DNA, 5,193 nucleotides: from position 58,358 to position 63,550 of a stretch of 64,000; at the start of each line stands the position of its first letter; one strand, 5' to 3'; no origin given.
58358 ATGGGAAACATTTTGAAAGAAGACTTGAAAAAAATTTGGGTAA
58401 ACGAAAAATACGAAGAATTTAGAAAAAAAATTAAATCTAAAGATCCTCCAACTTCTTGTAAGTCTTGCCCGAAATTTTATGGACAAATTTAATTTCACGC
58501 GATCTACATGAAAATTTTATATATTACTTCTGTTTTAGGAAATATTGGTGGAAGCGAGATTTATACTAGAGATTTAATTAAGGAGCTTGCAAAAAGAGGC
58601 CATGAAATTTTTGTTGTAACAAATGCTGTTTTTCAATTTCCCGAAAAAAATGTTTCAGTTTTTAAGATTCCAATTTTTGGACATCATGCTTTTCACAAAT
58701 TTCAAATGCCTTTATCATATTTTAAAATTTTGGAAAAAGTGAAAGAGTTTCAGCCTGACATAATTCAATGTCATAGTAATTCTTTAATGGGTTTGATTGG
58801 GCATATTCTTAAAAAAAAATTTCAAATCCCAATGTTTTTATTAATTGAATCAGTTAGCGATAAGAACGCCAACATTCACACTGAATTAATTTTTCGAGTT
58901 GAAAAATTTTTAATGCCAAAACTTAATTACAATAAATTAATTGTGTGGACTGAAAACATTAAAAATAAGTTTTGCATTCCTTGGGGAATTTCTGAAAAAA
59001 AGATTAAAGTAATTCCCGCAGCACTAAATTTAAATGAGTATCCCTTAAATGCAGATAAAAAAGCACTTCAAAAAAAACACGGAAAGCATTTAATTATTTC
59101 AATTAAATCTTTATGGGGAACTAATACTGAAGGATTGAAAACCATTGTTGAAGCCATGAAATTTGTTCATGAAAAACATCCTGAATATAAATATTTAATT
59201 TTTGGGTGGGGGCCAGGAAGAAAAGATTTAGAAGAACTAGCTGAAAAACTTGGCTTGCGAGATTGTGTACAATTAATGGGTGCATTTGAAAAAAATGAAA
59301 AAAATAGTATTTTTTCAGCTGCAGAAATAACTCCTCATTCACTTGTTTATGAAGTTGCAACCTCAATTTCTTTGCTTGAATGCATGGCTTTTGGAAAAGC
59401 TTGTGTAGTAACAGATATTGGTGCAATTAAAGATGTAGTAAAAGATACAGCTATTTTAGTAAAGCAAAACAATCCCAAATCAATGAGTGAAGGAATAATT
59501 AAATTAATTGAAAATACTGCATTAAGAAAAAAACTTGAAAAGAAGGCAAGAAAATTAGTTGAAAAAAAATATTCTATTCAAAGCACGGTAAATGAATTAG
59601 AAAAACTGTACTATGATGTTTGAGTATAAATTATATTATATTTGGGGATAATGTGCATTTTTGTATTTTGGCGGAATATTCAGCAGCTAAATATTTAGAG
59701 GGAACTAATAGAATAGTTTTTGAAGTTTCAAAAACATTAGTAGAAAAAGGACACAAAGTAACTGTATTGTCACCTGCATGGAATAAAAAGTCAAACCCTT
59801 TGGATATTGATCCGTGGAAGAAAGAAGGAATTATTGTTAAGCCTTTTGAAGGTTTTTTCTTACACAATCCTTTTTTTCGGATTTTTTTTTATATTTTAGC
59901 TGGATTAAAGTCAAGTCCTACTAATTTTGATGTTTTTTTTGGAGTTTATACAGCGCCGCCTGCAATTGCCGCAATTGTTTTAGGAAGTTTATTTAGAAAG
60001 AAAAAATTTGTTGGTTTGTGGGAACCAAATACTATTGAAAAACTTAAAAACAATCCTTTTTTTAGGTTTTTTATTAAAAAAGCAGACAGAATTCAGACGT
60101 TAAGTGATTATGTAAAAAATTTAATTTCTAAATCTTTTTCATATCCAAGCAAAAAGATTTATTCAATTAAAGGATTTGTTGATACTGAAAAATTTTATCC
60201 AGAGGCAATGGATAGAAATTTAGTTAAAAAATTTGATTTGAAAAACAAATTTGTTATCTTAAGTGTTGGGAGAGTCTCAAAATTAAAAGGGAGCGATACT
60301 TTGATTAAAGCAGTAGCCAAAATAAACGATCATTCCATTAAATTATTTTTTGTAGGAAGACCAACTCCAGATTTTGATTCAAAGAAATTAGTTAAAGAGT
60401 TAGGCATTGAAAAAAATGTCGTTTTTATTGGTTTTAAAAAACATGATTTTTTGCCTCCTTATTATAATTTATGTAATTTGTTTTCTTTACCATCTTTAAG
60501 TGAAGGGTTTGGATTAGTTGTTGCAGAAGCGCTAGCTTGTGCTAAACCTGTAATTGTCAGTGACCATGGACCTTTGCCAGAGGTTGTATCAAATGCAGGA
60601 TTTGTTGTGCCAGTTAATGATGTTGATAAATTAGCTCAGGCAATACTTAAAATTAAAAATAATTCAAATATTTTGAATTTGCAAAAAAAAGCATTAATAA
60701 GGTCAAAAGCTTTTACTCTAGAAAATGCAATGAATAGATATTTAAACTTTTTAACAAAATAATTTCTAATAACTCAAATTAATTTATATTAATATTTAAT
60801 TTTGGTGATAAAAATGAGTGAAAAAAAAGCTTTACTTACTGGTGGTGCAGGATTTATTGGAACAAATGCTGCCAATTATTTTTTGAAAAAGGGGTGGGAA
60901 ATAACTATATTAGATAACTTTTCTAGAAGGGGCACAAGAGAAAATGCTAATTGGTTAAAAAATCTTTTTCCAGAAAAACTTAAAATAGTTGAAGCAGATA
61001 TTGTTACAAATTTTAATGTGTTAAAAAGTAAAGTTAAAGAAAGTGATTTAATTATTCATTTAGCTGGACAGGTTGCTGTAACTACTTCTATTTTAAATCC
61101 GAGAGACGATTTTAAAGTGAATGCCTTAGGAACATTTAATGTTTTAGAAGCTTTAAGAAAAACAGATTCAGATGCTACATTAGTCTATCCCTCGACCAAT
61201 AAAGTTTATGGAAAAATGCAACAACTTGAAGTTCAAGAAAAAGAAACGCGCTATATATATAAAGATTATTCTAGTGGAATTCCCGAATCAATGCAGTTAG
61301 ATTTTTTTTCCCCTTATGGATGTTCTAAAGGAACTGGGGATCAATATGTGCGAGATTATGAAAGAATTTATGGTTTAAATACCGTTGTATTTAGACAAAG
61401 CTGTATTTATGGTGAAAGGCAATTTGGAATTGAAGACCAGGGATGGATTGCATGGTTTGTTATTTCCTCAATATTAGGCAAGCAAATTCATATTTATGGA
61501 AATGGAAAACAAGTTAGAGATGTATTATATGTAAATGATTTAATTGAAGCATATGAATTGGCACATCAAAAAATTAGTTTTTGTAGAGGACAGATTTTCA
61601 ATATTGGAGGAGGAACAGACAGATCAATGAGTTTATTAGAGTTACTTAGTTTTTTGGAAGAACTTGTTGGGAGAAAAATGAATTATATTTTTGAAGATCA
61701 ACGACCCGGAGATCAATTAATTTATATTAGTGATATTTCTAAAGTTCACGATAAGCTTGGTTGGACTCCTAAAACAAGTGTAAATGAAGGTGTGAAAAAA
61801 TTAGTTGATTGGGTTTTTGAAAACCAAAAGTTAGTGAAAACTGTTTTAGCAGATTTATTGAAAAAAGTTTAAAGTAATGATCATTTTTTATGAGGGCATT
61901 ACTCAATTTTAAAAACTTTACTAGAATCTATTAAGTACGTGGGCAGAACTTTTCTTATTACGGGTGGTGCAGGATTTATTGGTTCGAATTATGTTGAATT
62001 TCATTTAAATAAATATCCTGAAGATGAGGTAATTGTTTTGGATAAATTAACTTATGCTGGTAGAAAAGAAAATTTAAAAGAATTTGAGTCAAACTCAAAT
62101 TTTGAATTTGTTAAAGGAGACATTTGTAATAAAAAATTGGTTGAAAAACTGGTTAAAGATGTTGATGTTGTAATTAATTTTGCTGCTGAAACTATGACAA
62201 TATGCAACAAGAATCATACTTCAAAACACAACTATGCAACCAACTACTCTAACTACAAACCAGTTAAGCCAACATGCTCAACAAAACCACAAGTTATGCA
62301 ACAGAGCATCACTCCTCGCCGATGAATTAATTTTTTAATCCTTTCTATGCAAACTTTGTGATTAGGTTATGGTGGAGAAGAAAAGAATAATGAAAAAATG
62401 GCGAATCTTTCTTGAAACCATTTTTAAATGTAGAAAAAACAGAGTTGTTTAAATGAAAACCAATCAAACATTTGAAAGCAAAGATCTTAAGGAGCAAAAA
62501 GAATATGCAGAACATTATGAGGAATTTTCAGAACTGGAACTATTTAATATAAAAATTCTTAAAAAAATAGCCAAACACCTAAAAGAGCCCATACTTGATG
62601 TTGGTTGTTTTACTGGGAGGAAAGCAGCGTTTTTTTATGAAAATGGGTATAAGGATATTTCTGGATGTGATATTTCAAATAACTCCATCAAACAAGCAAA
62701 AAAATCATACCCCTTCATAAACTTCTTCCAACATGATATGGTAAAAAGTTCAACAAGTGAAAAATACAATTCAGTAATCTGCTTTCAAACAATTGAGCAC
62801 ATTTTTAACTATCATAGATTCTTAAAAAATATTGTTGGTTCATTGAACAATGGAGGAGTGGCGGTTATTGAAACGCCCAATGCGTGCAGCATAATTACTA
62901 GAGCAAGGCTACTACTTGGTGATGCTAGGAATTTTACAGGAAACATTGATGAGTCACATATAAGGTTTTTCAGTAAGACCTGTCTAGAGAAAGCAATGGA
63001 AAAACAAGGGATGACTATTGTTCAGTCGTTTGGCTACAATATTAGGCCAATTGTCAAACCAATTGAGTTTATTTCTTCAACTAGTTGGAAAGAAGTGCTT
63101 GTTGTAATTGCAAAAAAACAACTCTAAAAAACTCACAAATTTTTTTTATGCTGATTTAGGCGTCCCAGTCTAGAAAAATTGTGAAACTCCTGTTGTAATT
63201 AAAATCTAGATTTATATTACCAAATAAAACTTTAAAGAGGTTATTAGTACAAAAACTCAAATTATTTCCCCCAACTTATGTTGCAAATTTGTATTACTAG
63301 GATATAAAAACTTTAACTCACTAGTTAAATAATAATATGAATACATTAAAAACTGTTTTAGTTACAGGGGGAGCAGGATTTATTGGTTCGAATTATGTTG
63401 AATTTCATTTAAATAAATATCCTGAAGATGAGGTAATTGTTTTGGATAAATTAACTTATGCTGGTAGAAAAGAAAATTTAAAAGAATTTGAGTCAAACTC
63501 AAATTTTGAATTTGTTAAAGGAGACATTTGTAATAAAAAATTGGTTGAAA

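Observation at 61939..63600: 225-bp perfect direct repeat duplicating the 5' part of rmlB around a compositionally foreign methyltransferase cassette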

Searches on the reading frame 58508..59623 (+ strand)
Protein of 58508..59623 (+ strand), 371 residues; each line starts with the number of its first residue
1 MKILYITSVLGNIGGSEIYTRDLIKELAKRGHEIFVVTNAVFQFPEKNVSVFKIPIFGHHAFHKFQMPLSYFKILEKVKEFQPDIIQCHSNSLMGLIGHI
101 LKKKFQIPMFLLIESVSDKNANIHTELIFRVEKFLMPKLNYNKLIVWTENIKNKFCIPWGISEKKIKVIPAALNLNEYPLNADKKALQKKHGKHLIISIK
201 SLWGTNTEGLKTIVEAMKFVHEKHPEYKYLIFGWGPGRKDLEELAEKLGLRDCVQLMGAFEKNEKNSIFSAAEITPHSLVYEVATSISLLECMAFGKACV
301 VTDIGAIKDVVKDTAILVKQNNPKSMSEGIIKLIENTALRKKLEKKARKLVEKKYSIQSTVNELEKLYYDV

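Call 14: search_protein_families(library=pfam, proteins=[window:58508-59623:+], max_evalue=0.01)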
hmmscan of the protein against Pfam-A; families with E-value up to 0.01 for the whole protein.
window:58508-59623:+ (371 aa): 6 families
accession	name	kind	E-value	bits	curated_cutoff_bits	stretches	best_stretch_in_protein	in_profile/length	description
PF00534.26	Glycos_transf_1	-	8.1e-29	100.8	26.4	1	183-349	5-171/172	Glycosyl transferases group 1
PF13692.12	Glyco_trans_1_4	-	9.2e-23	81.5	27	1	195-336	3-142/142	Glycosyl transferases group 1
PF13439.12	Glyco_transf_4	-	1.3e-18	68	28.5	1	13-175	1-168/170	Glycosyltransferase Family 4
PF13579.12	Glyco_trans_4_4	-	5.6e-10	40.2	29.7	1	14-113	1-101/158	Glycosyl transferase 4-like domain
PF13477.12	Glyco_trans_4_2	-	4.3e-06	27.4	23.4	1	15-106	8-99/139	Glycosyl transferase 4-like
PF13524.12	Glyco_trans_1_2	-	0.00038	20.9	25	1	255-365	30-143/144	Glycosyl transferase-like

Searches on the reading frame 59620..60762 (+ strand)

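Call 14: search_protein_families(library=pfam, proteins=[window:59620-60762:+], max_evalue=0.01)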
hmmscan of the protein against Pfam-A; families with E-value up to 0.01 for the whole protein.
window:59620-60762:+ (380 aa): 4 families
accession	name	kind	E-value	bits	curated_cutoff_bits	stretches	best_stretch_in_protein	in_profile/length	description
PF00534.26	Glycos_transf_1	-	1.2e-37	129.6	26.4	1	204-350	8-160/172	Glycosyl transferases group 1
PF13692.12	Glyco_trans_1_4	-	3.7e-31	108.7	27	1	211-345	2-139/142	Glycosyl transferases group 1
PF13439.12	Glyco_transf_4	-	1e-12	48.8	28.5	1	28-191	3-170/170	Glycosyltransferase Family 4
PF20706.3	GT4-conflict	-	6.9e-11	42.2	26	1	207-317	194-314/385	Family 4 Glycosyltransferase in conflict systems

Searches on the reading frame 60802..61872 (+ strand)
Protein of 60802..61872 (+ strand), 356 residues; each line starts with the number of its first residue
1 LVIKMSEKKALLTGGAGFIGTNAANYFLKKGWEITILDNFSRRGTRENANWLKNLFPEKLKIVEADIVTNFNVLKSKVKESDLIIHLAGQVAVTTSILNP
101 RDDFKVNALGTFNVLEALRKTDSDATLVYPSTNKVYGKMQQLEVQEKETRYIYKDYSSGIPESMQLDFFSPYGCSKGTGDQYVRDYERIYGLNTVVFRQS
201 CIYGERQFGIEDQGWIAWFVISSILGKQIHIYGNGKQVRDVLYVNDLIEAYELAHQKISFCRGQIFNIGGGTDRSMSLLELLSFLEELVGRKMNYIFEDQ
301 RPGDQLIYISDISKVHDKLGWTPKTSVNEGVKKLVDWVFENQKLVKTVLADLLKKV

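Call 14: search_protein_families(library=pfam, proteins=[window:60802-61872:+], max_evalue=0.01)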
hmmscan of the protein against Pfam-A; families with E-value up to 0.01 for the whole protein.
window:60802-61872:+ (356 aa): 8 families
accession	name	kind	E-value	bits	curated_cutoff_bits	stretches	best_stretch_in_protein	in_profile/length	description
PF16363.11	GDP_Man_Dehyd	-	3.4e-49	168.5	27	1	11-333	1-331/332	GDP-mannose 4,6 dehydratase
PF01370.27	Epimerase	-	1.1e-45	156.4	20.9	1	10-269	1-240/240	NAD dependent epimerase/dehydratase family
PF01073.25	3Beta_HSD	-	6.7e-18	65.1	22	1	12-258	2-232/280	3-beta hydroxysteroid dehydrogenase/isomerase family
PF07993.18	NAD_binding_4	-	1.7e-13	50.7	20.1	1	56-244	59-251/258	Male sterility protein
PF04321.23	RmlD_sub_bind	-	6.7e-10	38.9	27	1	9-206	2-155/287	RmlD substrate binding domain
PF02719.21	Polysacc_synt_2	-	0.00033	20.4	20.2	1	11-135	2-131/293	Polysaccharide biosynthesis protein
PF08659.16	KR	-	0.00053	20.4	22.6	1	11-142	4-147/180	KR domain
PF00106.31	adh_short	-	0.00053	20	26.6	1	8-117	1-118/195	short chain dehydrogenase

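Call 15: search_protein_families(library=ncbifam, proteins=[window:60802-61872:+], max_evalue=0.001)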
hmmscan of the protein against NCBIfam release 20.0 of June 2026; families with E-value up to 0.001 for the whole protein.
window:60802-61872:+ (356 aa): 35 families (the best 25 are shown)
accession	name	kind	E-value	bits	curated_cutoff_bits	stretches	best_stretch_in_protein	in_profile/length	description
TIGR01181.1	dTDP_gluc_dehyt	equivalog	9.8e-57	192.4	365.1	1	10-347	2-320/321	dTDP-glucose 4,6-dehydratase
TIGR01179.1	galE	equivalog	3.9e-44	150.8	262.3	1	10-342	2-329/332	UDP-glucose 4-epimerase GalE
NF007490.0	PRK10084.1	subfamily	5.2e-40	137.5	649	1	9-348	2-344/361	dTDP-glucose 4,6-dehydratase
NF007582.0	PRK10217.1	equivalog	1.5e-36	126.2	698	1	8-348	2-341/355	dTDP-glucose 4,6-dehydratase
TIGR04180.1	EDH_00030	hypoth_equivalog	5.4e-29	101.2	475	1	11-325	2-296/297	NAD-dependent 4,6-dehydratase LegB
NF007956.0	PRK10675.1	subfamily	3.5e-26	92.1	394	1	9-338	2-329/338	UDP-glucose 4-epimerase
NF008872.0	PRK11908.1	equivalog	3.3e-21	75.7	294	1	8-339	2-336/349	bifunctional UDP-4-keto-pentose/UDP-xylose synthase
TIGR02622.1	CDP_4_6_dhtase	equivalog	7.1e-21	74.7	278.45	1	7-339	4-331/352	CDP-glucose 4,6-dehydratase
TIGR02197.1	heptose_epim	equivalog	1e-20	74.1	274.6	1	11-339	2-314/316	ADP-glyceromanno-heptose 6-epimerase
NF011728.1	PRK15181.1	equivalog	1.5e-19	70.2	760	1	5-341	13-340/348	Vi polysaccharide biosynthesis UDP-N-acetylglucosaminuronic acid C-4 epimerase TviC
NF005998.1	PRK08125.1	equivalog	9.3e-15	54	777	1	6-283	314-579/649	bifunctional UDP-4-amino-4-deoxy-L-arabinose formyltransferase/UDP-glucuronic acid oxidase ArnA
NF041015.1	UDPsulfquin_syn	equivalog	2.3e-14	53.2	575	1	9-343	2-368/384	UDP-sulfoquinovose synthase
TIGR01472.1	gmd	equivalog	2e-12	47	415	1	8-257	1-241/342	GDP-mannose 4,6-dehydratase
NF047922.1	GDPFucSynFcl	equivalog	2.3e-12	47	500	1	171-343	133-306/308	GDP-L-fucose synthase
TIGR03466.1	HpnA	hypoth_equivalog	7.4e-11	41.5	367.65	1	9-293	2-250/327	hopanoid-associated sugar epimerase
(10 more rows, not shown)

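Call 75: find_encoding_contigs(protein=window:60814-61872:+, flank=10000, max_places=10)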
Protein window:60814-61872:+ (352 aa): 1 contig read that carries it; 1 place shown.
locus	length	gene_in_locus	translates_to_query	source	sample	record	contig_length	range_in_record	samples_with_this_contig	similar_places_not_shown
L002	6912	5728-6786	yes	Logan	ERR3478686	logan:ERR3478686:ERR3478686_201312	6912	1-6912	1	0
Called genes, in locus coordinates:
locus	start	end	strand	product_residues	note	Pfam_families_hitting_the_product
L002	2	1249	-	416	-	?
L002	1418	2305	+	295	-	PF00535:Glycos_transf_2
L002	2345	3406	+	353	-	PF04055:Radical_SAM, PF13186:SPASM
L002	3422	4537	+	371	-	PF13477:Glyco_trans_4_2 (weak), PF13439:Glyco_transf_4, PF13579:Glyco_trans_4_4, PF00534:Glycos_transf_1, PF13692:Glyco_trans_1_4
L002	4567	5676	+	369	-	PF13439:Glyco_transf_4, PF20706:GT4-conflict, PF00534:Glycos_transf_1, PF13692:Glyco_trans_1_4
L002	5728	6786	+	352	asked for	PF01073:3Beta_HSD, PF01370:Epimerase, PF04321:RmlD_sub_bind, PF07993:NAD_binding_4, PF16363:GDP_Man_Dehyd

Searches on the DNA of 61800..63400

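Call 39: search_rna_families(source=window, start=61800, end=63400, threshold=evalue, max_evalue=1)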
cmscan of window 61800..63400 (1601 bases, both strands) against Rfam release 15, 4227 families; matches with E-value up to 1: 0.
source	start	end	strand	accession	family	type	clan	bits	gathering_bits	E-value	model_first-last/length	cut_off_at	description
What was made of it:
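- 62194..62330 (+): C/A-rich stretch of unknown origin (C 27.7%, A 43%). It contains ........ three times. It ends at the TGA at 62323-62325 and is followed by a T6 run at 62331-62336. No Rfam match (call 39).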

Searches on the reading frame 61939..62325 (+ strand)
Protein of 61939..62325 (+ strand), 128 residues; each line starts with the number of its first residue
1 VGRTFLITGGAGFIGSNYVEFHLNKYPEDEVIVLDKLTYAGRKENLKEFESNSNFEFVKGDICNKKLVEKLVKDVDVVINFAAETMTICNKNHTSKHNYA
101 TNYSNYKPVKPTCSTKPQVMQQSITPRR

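Call 14: search_protein_families(library=pfam, proteins=[window:61939-62325:+], max_evalue=0.01)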
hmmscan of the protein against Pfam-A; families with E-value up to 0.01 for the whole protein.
window:61939-62325:+ (128 aa): 9 families
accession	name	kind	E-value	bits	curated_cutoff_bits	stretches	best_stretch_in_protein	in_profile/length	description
PF16363.11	GDP_Man_Dehyd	-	1.4e-17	64.6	27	1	6-85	1-86/332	GDP-mannose 4,6 dehydratase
PF01370.27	Epimerase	-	5.9e-15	55.8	20.9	1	6-94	2-83/240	NAD dependent epimerase/dehydratase family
PF01073.25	3Beta_HSD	-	3.7e-11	43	22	1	6-91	1-83/280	3-beta hydroxysteroid dehydrogenase/isomerase family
PF02719.21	Polysacc_synt_2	-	1.1e-05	25.2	20.2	1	6-84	2-87/293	Polysaccharide biosynthesis protein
PF05368.20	NmrA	-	5.9e-05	23.2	27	1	4-82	4-77/298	NmrA-like family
PF03435.24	Sacchrp_dh_NADP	-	9.1e-05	23.2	25.1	1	10-85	5-79/129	Saccharopine dehydrogenase NADP binding domain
PF13460.12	NAD_binding_10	-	9.5e-05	22.8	27.2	1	9-90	1-74/184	NAD(P)H-binding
PF07993.18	NAD_binding_4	-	0.00016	21.3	20.1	1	7-86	1-100/258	Male sterility protein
PF08659.16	KR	-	0.0027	18.1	22.6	1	4-76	2-76/180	KR domain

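Call 15: search_protein_families(library=ncbifam, proteins=[window:61939-62325:+], max_evalue=0.001)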
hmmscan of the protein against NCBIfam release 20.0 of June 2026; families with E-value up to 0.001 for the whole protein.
window:61939-62325:+ (128 aa): 17 families
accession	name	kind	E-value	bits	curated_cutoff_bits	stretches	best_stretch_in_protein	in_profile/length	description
TIGR01181.1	dTDP_gluc_dehyt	equivalog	5.6e-29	101.2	365.1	1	5-85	2-84/321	dTDP-glucose 4,6-dehydratase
NF007490.0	PRK10084.1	subfamily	3.8e-16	59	649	1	5-86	3-85/361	dTDP-glucose 4,6-dehydratase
NF007582.0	PRK10217.1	equivalog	2.2e-14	53.3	698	1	3-85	2-85/355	dTDP-glucose 4,6-dehydratase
TIGR02197.1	heptose_epim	equivalog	4.6e-13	49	274.6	1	6-101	2-94/316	ADP-glyceromanno-heptose 6-epimerase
TIGR01179.1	galE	equivalog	1.5e-12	47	262.3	1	5-103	2-98/332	UDP-glucose 4-epimerase GalE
TIGR03589.1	PseB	equivalog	7.1e-09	35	407.75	1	3-84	5-84/324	UDP-N-acetylglucosamine 4,6-dehydratase (inverting)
TIGR04180.1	EDH_00030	hypoth_equivalog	4.4e-08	32.6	475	1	6-91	2-86/297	NAD-dependent 4,6-dehydratase LegB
NF007956.0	PRK10675.1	subfamily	7.6e-07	28.6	394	1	5-83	3-82/338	UDP-glucose 4-epimerase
NF011728.1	PRK15181.1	equivalog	1.4e-06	27.6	760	1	3-105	16-117/348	Vi polysaccharide biosynthesis UDP-N-acetylglucosaminuronic acid C-4 epimerase TviC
TIGR03466.1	HpnA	hypoth_equivalog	2.3e-06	26.7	367.65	1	5-99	3-90/327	hopanoid-associated sugar epimerase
NF005539.0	PRK07201.1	equivalog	5.8e-06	25.3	549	1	4-83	2-86/657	SDR family oxidoreductase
NF005998.1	PRK08125.1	equivalog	8.8e-06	24.4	777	1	5-85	318-393/649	bifunctional UDP-4-amino-4-deoxy-L-arabinose formyltransferase/UDP-glucuronic acid oxidase ArnA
NF006619.0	PRK09186.1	equivalog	1.6e-05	24.6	255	1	2-104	4-103/256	oxidoreductase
NF008360.0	PRK11150.1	equivalog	4.4e-05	22.8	452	1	6-103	3-94/310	ADP-glyceromanno-heptose 6-epimerase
NF008872.0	PRK11908.1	equivalog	6.8e-05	22.1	294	1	5-83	4-77/349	bifunctional UDP-4-keto-pentose/UDP-xylose synthase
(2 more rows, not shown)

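Call 17: find_encoding_contigs(protein=window:61939-62325:+, flank=10000, max_places=10)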
Protein window:61939-62325:+ (128 aa): 1 contig read that carries it; 1 place shown.
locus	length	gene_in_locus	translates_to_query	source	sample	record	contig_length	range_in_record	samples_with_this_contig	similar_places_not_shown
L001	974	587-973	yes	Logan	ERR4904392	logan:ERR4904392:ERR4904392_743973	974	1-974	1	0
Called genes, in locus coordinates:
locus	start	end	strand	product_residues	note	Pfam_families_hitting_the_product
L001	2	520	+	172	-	?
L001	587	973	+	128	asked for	PF01073:3Beta_HSD, PF01370:Epimerase, PF02719:Polysacc_synt_2 (weak), PF16363:GDP_Man_Dehyd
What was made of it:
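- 61939..62325 (+): Stub ORF of 128 aa. Residues 1-85 are an RmlB N-terminal Rossmann segment. A 43-residue tail is read from the C/A-rich stretch. The catalytic TDE and YxxxK regions are absent. Exactly this product is encoded on Logan contig L001 (call 17).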
